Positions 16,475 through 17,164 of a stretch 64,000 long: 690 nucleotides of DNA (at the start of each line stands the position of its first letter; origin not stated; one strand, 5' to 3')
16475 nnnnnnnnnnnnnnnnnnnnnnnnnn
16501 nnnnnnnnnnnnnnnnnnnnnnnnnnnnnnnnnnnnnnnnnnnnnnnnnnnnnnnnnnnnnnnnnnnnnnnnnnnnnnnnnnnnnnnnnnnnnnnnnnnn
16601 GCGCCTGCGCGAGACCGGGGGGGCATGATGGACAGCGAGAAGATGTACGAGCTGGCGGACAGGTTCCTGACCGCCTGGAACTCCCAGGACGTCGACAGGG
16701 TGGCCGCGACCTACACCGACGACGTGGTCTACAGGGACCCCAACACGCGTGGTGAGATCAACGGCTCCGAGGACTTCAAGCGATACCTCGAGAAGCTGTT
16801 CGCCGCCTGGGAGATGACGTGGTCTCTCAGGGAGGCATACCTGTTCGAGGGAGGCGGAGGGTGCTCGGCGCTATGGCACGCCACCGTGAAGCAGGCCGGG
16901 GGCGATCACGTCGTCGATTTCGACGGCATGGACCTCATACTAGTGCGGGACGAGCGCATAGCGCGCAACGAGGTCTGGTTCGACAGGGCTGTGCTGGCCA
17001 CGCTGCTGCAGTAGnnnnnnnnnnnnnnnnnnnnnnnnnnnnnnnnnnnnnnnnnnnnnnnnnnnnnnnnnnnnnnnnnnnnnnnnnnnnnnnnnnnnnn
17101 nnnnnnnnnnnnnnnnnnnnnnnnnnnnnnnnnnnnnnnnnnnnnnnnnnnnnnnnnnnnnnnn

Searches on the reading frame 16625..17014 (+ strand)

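Call 14: search_protein_families(library=ncbifam, proteins=[window:16625-17014:+], max_evalue=0.001)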
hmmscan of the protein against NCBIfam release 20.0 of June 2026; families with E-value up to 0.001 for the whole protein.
window:16625-17014:+ (129 aa): 4 families
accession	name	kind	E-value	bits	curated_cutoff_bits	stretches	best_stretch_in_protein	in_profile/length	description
TIGR02096.1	TIGR02096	subfamily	7.6e-10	39.2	97.1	1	9-122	2-122/129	ketosteroid isomerase-related protein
NF006089.0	PRK08241.1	subfamily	4.1e-07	29.4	240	1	3-124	215-331/343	RNA polymerase subunit sigma-70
TIGR02960.1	SigX5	hypoth_equivalog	9.7e-05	21.7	264.75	1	4-120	203-312/322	RNA polymerase sigma-70 factor, TIGR02960 family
TIGR02246.1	TIGR02246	subfamily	0.00013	21.9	33.95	1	3-60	2-58/128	SgcJ/EcaC family oxidoreductase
